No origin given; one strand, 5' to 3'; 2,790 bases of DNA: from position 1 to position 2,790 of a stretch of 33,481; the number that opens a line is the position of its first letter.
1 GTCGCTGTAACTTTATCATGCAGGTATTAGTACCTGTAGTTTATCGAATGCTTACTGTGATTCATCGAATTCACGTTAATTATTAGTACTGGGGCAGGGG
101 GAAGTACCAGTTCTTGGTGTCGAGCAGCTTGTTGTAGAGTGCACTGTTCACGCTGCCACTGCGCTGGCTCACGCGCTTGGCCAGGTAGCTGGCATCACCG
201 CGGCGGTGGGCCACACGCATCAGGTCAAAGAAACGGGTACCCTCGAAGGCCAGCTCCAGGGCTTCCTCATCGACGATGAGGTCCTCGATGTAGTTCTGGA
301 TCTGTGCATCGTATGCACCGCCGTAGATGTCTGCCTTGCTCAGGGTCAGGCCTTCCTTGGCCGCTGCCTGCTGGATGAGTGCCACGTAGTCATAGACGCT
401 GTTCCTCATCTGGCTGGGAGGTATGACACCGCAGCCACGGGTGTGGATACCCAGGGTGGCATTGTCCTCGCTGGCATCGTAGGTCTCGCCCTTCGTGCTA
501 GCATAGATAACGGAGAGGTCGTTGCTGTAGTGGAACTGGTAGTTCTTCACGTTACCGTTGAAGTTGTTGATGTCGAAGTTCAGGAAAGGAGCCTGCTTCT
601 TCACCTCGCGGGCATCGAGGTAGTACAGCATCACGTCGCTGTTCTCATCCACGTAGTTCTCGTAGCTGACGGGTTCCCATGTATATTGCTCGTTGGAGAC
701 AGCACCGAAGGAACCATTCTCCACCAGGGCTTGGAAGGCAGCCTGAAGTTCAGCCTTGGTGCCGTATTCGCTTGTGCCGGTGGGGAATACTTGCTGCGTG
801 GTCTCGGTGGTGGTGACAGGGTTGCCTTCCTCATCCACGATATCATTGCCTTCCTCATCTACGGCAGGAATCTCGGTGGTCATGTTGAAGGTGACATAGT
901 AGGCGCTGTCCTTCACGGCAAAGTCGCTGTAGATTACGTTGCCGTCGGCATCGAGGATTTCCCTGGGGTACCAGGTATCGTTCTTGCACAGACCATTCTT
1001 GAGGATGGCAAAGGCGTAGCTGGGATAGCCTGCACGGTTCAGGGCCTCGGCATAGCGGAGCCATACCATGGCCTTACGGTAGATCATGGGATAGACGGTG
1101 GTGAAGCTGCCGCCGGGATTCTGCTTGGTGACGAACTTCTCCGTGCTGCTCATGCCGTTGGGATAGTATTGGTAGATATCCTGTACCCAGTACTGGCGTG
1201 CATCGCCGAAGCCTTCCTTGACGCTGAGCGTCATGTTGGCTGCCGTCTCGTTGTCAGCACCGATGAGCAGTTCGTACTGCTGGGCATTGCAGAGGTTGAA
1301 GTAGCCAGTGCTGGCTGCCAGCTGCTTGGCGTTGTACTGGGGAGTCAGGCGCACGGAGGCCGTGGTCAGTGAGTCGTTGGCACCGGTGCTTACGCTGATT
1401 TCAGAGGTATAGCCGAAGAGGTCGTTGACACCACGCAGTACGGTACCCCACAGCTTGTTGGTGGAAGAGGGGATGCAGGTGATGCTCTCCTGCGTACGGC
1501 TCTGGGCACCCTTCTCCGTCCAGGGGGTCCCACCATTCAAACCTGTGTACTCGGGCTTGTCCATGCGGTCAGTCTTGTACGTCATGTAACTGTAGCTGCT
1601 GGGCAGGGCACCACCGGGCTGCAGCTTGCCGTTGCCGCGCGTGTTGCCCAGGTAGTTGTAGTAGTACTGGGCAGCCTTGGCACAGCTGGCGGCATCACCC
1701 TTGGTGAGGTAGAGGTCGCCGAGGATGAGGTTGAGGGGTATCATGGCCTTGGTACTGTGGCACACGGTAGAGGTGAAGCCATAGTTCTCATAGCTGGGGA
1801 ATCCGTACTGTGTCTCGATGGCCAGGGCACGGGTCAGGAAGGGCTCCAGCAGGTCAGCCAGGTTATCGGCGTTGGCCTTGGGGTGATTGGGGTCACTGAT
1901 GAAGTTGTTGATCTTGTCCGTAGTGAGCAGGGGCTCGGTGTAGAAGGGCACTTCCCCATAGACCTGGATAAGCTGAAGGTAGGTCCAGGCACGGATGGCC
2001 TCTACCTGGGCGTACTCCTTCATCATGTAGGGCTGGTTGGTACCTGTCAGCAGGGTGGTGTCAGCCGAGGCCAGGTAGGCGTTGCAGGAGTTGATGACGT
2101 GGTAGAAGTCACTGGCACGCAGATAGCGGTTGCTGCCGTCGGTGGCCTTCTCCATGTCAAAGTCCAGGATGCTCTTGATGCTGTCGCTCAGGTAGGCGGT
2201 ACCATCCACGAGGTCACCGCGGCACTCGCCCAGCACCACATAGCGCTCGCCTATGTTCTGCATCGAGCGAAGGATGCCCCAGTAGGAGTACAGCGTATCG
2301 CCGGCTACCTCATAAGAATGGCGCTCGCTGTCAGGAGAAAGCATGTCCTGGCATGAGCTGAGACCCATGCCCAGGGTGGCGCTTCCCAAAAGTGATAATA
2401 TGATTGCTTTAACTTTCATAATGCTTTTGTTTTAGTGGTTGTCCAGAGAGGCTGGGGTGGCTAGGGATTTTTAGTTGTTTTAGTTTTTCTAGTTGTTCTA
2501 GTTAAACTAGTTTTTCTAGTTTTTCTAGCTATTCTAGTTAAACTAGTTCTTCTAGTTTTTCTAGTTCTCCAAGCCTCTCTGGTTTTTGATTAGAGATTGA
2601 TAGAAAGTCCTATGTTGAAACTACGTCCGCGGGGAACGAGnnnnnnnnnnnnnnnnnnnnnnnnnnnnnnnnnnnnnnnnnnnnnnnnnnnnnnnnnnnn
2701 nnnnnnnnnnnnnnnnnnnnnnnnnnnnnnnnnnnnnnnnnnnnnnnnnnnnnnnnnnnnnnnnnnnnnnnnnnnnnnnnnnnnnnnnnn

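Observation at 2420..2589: The 170-bp susC-to-susD spacer holds a phase-locked 9-bp CTAG repeat array inside an 11-bp inverted-repeat clamp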

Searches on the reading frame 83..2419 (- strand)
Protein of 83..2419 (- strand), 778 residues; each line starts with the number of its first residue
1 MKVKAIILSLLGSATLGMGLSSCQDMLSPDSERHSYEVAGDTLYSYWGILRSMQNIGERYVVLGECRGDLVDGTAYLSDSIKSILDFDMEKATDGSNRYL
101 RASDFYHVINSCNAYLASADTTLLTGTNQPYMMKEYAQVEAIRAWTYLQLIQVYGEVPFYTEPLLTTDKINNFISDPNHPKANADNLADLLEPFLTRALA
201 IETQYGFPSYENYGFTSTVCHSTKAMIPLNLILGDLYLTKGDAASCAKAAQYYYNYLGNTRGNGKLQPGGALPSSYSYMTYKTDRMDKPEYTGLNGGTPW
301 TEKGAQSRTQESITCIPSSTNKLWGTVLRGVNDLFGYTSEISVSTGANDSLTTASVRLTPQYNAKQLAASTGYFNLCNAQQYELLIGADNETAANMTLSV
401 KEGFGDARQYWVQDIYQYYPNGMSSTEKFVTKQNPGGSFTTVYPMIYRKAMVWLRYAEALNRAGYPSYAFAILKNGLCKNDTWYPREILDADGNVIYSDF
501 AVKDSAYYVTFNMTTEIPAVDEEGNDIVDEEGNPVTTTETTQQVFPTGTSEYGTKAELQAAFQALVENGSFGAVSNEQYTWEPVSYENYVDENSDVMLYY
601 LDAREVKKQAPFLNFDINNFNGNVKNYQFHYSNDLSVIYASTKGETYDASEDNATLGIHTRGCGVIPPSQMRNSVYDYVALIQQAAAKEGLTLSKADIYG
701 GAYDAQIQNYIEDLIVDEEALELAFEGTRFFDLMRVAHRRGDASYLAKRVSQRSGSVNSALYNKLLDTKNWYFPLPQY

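Call 7: search_protein_families(library=pfam, proteins=[window:83-2419:-])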
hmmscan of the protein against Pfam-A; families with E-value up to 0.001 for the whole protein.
window:83-2419:- (778 aa): 1 family
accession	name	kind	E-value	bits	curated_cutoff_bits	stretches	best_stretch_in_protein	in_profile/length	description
PF07980.17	SusD_RagB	-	6.5e-12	46.1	23.1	1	675-777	181-282/297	SusD family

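Call 10: find_encoding_contigs(protein=window:83-2419:-, flank=10000, max_places=6)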
Protein window:83-2419:- (778 aa): 3 contigs read that carry it; 2 places shown.
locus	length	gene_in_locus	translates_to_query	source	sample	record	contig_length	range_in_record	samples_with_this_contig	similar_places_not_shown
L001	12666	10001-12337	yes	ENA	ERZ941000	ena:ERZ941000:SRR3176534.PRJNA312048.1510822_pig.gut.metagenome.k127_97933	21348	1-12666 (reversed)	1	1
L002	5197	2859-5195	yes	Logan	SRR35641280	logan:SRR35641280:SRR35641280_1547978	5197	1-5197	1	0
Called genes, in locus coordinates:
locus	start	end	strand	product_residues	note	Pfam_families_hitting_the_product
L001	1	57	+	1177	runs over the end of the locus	PF13620:CarboxypepD_reg (weak), PF13715:CarbopepD_reg_2, PF07715:Plug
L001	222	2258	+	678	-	PF14322:SusD-like_3, PF07980:SusD_RagB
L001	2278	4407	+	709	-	PF02469:Fasciclin (faint)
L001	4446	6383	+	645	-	PF02469:Fasciclin (weak)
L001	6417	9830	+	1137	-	PF07715:Plug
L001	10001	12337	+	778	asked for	PF07980:SusD_RagB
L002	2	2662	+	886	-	?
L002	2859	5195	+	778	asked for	PF07980:SusD_RagB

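Call 27: find_homologous_proteins(query=window:83-2419:-, max_evalue=1e-50)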
Query window:83-2419:- (778 aa): 1103 proteins with E <= 1e-50 among 8000 candidates; the best 120 are listed.
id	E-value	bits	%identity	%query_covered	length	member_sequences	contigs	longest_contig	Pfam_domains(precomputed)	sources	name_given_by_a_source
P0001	0.0e+0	1745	98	100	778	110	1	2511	PF07980.18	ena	-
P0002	0.0e+0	1475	82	100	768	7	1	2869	PF07980.18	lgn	-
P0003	0.0e+0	1297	74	100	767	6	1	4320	PF07980.18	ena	-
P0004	0.0e+0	1260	72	100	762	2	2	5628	PF07980.18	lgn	-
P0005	0.0e+0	1228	71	100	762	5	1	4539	PF07980.18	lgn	-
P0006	0.0e+0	1228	71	100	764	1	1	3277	PF07980.18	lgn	-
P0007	0.0e+0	1223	70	100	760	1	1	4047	PF07980.18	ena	-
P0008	0.0e+0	1219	70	100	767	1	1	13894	PF07980.18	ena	-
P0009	0.0e+0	1214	70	100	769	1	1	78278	PF07980.18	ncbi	-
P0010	0.0e+0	1199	70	100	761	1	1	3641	PF07980.18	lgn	-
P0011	0.0e+0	1192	69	100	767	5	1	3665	PF07980.18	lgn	-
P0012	0.0e+0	1183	68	100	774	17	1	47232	PF07980.18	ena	-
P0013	0.0e+0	1149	67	98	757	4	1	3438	PF07980.18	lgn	-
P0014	0.0e+0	1091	64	100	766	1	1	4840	PF07980.18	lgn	-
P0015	0.0e+0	1048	64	100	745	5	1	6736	PF07980.18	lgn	-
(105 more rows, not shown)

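Call 28: find_encoding_contigs(protein=P0002, flank=1500, max_places=2)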
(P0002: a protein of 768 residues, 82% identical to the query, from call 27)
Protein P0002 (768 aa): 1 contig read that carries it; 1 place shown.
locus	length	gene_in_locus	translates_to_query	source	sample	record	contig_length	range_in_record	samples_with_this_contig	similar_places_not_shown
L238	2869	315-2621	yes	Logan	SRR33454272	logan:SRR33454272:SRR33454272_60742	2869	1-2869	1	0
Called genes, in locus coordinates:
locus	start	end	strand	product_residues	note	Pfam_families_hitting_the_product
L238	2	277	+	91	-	?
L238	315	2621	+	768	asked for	PF07980:SusD_RagB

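Call 29: find_encoding_contigs(protein=P0003, flank=1500, max_places=2)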
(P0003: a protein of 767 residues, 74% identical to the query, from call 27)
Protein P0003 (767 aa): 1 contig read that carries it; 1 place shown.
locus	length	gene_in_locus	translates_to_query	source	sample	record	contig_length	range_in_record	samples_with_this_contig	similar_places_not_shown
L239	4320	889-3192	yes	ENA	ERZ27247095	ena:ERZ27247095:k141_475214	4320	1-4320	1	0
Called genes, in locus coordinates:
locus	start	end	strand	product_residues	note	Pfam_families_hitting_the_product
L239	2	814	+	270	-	?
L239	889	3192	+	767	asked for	PF07980:SusD_RagB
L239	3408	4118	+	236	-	PF01510:Amidase_2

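Call 30: find_encoding_contigs(protein=P0009, flank=10000, max_places=2)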
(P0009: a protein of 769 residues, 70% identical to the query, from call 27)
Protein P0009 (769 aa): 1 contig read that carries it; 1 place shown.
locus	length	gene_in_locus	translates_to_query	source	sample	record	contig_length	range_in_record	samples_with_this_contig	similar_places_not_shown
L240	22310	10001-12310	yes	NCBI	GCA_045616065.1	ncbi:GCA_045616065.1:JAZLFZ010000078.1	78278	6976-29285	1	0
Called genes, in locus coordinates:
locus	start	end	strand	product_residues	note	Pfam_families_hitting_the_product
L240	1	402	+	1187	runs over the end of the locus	PF13620:CarboxypepD_reg (weak), PF13715:CarbopepD_reg_2, PF07715:Plug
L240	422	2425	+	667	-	PF14322:SusD-like_3, PF07980:SusD_RagB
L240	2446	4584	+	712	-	-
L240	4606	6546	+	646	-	-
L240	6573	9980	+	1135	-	PF07715:Plug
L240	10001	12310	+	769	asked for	PF07980:SusD_RagB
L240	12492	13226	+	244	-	PF01925:TauE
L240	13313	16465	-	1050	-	PF02837:Glyco_hydro_2_N, PF00703:Glyco_hydro_2, PF02836:Glyco_hydro_2_C, PF16353:LacZ_4, PF02929:Bgal_small_N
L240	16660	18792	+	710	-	PF19529:DUF6057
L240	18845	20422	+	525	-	PF26550:Tricorn_2nd (weak), PF07676:PD40 (faint), PF26549:Tricorn_N (faint)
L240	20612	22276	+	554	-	PF09820:AAA-ATPase_like, PF08011:PDDEXK_9 (weak)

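Call 31: find_encoding_contigs(protein=P0012, flank=10000, max_places=2)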
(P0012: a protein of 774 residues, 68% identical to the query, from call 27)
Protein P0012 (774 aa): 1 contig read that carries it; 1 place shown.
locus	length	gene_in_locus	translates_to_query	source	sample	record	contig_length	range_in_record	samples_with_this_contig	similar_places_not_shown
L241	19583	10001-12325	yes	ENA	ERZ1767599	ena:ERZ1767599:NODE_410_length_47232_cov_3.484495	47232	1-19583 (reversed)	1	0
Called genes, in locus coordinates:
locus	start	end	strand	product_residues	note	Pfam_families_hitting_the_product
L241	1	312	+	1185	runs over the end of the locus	PF13620:CarboxypepD_reg (weak), PF13715:CarbopepD_reg_2, PF07715:Plug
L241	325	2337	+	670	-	PF14322:SusD-like_3, PF07980:SusD_RagB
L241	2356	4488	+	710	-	PF02469:Fasciclin (faint)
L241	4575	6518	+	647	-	-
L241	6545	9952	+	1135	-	PF07715:Plug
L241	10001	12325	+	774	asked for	PF07980:SusD_RagB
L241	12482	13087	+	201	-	-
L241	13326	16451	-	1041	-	PF02837:Glyco_hydro_2_N, PF00703:Glyco_hydro_2, PF02836:Glyco_hydro_2_C, PF16353:LacZ_4, PF02929:Bgal_small_N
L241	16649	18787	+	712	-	PF19529:DUF6057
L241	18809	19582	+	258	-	?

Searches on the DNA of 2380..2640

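Call 55: search_rna_families(source=window, start=2380, end=2640, threshold=evalue, max_evalue=1)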
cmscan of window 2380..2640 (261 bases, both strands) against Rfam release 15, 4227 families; matches with E-value up to 1: 0.
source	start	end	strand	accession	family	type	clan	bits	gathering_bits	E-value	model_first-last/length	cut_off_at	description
